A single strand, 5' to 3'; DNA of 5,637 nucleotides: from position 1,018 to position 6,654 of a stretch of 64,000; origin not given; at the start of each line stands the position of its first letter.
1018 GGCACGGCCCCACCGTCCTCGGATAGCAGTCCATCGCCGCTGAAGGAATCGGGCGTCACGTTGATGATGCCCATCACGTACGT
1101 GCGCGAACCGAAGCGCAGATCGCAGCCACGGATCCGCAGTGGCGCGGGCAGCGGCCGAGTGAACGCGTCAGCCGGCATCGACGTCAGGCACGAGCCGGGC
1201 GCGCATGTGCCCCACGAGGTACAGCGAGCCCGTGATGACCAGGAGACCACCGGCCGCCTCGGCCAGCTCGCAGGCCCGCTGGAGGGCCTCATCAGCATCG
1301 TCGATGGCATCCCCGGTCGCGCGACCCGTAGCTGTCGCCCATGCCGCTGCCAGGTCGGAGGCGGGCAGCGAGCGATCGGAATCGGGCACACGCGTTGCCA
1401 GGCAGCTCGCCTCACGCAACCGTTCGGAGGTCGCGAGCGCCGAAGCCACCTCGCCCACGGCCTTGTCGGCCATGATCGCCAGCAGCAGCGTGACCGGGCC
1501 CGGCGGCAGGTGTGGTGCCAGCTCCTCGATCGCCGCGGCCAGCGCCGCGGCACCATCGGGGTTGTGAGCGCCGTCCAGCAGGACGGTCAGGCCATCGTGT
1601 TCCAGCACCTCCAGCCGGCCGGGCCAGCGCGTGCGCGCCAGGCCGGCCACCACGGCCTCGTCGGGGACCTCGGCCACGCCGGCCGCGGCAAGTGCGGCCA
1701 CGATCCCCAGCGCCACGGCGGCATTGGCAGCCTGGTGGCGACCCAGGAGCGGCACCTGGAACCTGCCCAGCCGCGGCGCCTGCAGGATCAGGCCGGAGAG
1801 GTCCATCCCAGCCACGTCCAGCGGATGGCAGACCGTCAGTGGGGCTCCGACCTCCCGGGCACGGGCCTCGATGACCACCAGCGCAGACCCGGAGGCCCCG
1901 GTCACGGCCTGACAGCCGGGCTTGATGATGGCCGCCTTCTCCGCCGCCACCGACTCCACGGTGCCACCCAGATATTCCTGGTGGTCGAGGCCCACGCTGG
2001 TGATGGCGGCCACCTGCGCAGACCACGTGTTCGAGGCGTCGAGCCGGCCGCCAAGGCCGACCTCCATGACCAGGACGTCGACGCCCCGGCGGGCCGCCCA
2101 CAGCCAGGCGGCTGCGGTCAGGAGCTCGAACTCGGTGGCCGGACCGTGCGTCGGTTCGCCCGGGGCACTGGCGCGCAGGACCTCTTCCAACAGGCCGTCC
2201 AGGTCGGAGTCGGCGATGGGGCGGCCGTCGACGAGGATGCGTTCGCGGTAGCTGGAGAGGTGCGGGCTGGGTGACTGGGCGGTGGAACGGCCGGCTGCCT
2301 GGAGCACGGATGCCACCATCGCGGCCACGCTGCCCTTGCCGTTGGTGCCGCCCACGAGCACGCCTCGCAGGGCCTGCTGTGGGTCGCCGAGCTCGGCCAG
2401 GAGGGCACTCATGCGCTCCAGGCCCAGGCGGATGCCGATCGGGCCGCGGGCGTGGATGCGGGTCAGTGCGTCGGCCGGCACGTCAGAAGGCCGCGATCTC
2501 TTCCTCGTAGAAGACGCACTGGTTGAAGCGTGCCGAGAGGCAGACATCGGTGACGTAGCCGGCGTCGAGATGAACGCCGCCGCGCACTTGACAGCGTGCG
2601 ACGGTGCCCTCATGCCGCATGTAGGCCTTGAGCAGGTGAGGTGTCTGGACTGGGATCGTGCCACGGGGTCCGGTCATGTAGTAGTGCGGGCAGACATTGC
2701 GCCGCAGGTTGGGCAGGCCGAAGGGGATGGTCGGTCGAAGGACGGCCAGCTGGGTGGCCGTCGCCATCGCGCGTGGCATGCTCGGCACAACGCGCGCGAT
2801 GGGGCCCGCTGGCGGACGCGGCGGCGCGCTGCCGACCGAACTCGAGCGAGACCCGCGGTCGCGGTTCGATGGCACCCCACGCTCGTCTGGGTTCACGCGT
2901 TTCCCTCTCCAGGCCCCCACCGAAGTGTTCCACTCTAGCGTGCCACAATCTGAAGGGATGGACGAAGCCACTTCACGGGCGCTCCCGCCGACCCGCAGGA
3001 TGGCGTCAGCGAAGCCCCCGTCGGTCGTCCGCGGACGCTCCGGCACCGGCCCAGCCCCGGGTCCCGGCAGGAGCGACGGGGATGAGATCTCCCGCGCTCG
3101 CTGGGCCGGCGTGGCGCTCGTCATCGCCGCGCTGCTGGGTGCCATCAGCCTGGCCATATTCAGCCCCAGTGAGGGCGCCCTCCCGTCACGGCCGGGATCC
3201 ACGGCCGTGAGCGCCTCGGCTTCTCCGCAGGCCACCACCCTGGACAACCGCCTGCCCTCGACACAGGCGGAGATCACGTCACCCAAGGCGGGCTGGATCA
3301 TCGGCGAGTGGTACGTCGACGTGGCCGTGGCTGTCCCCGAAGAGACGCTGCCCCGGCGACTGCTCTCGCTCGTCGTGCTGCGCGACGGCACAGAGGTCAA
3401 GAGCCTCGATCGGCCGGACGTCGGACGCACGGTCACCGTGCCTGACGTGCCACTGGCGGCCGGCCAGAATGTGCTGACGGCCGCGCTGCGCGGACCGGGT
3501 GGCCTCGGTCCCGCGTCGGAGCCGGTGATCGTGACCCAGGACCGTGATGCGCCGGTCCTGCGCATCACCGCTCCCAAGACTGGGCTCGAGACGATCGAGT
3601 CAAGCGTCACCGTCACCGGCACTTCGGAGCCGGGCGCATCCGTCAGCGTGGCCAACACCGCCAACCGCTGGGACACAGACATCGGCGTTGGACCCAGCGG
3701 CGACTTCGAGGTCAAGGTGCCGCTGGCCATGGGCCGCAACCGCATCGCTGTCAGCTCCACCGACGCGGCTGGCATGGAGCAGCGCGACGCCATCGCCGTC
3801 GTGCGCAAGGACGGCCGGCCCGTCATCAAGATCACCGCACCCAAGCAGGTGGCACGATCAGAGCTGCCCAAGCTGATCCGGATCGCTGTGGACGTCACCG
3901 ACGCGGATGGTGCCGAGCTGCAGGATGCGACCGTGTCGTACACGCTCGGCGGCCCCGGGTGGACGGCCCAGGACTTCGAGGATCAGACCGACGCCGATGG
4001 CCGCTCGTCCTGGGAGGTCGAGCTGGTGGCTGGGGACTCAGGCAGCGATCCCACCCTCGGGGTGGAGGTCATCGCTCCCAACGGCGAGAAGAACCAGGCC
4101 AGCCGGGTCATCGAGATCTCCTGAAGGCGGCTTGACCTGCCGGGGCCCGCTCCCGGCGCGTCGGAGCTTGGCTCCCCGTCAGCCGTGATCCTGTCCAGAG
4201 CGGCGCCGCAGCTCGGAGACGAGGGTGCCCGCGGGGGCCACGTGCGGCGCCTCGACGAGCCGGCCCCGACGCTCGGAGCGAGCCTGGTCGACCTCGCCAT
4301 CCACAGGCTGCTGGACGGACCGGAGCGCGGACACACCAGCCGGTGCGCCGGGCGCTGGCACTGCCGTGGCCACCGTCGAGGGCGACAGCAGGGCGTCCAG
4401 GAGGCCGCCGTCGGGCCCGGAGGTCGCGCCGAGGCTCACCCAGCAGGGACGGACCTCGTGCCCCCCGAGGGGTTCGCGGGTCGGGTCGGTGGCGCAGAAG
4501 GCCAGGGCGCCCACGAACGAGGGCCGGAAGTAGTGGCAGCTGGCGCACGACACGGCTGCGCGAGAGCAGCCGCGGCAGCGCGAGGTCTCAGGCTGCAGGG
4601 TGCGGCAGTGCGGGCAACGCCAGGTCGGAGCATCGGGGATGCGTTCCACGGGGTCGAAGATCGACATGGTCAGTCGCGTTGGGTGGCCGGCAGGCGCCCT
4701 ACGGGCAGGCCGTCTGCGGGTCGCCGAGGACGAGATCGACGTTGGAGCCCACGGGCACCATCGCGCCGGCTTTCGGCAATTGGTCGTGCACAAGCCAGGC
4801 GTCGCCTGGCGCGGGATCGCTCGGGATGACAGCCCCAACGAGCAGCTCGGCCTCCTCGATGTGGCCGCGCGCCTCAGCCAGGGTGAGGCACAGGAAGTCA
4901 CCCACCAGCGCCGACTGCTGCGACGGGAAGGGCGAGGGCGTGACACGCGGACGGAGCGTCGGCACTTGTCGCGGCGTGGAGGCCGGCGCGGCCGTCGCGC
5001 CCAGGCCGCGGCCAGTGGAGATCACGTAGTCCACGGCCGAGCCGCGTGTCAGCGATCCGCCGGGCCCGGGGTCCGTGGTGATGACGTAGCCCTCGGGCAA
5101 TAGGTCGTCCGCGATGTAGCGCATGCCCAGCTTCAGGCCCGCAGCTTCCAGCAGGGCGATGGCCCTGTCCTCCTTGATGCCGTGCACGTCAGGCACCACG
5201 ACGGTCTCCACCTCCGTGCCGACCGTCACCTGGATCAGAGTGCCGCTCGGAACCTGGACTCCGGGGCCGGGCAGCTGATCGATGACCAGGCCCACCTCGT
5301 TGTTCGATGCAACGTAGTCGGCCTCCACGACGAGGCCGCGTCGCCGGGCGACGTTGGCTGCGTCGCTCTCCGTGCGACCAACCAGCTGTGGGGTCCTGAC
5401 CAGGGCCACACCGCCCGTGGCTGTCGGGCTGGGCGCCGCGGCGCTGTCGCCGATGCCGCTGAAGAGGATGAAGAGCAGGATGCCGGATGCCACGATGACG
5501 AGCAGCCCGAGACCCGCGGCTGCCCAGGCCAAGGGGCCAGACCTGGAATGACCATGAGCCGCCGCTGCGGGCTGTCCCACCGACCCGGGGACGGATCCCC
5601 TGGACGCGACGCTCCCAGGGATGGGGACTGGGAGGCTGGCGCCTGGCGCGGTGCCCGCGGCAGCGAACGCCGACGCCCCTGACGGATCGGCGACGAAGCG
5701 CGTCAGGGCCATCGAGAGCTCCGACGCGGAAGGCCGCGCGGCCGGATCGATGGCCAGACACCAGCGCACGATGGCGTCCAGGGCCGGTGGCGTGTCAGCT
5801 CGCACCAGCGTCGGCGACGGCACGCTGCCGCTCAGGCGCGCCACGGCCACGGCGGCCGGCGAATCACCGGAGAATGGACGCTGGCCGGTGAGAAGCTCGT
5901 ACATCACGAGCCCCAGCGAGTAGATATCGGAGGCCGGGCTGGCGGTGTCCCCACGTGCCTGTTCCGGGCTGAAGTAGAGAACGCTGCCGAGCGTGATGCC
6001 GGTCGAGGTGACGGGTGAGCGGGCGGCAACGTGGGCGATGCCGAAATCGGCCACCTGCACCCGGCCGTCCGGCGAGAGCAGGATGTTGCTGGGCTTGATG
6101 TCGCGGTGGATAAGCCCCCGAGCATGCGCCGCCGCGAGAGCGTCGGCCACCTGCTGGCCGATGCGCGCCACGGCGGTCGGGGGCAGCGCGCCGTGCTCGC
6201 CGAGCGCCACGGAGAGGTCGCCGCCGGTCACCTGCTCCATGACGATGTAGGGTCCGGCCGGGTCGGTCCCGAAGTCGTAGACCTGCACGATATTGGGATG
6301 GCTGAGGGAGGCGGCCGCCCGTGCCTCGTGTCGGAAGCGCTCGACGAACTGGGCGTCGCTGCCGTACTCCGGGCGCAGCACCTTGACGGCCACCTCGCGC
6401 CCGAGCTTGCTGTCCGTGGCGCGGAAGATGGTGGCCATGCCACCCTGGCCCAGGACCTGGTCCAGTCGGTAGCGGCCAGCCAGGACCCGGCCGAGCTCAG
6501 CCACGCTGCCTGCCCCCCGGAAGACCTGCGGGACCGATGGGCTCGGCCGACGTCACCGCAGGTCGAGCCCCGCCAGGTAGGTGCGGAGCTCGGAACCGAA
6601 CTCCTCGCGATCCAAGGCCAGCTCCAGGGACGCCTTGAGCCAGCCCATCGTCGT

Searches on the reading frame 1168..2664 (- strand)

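Call 33: search_protein_families(library=pfam, proteins=[window:1168-2664:-])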
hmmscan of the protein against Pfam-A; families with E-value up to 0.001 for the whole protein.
window:1168-2664:- (498 aa): 2 families
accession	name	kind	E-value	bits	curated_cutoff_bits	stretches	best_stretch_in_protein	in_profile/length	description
PF02875.26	Mur_ligase_C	-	6.7e-16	59.7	28.4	1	349-480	1-126/127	Mur ligase, glutamate ligase domain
PF08245.18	Mur_ligase_M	-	6.3e-12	46.3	24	1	104-248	1-111/200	Mur ligase middle domain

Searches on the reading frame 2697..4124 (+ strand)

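Call 33: search_protein_families(library=pfam, proteins=[window:2697-4124:+])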
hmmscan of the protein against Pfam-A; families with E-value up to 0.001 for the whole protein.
window:2697-4124:+ (475 aa): 3 families
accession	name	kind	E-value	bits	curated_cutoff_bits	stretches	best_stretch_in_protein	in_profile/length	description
PF09136.16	Glucodextran_B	-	3.5e-11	43.3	27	1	286-370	1-81/83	Glucodextranase, domain B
PF17936.7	Big_6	-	8.9e-07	29.5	27.6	1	301-362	12-74/83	Bacterial Ig domain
PF02369.22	Big_1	-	0.00079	19.9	34.9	0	394-440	19-65/93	Bacterial Ig-like domain (group 1)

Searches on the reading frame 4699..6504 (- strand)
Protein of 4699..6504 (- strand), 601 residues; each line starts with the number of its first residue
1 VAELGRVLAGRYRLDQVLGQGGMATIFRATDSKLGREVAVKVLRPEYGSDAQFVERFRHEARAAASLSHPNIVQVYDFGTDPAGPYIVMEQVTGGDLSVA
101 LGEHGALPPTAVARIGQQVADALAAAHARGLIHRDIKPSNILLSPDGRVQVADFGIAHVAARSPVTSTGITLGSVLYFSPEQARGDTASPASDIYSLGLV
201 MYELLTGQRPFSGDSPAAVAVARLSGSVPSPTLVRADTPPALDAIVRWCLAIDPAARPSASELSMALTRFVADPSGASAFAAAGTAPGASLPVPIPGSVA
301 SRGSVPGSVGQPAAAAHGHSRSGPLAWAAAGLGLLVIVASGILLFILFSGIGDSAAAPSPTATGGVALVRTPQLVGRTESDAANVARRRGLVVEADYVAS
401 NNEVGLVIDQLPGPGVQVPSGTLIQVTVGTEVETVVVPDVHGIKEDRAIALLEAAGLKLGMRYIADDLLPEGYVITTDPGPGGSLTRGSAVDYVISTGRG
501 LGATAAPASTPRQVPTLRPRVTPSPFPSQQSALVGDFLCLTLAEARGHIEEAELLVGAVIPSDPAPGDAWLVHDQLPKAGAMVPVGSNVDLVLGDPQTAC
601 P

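Call 33: search_protein_families(library=pfam, proteins=[window:4699-6504:-])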
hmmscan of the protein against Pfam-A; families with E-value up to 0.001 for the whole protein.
window:4699-6504:- (601 aa): 6 families
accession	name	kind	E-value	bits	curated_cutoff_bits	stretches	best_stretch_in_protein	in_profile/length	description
PF00069.31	Pkinase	-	2.2e-50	171.9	31.7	1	12-263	1-257/263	Protein kinase domain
PF07714.23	PK_Tyr_Ser-Thr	-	4.8e-38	131.4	23.1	1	14-265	3-256/258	Protein tyrosine and serine/threonine kinase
PF03793.24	PASTA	-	6e-30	103.4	23.2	3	435-492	1-59/64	PASTA domain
PF03109.22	ABC1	-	2.7e-07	30.4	22.9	1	47-158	110-215/244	ABC1 atypical kinase-like domain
PF01636.29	APH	-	1.5e-06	28.6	23.2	0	112-159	147-199/239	Phosphotransferase enzyme family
PF14531.12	Kinase-like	-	1.9e-05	24.5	25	0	103-217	138-257/289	Kinase-like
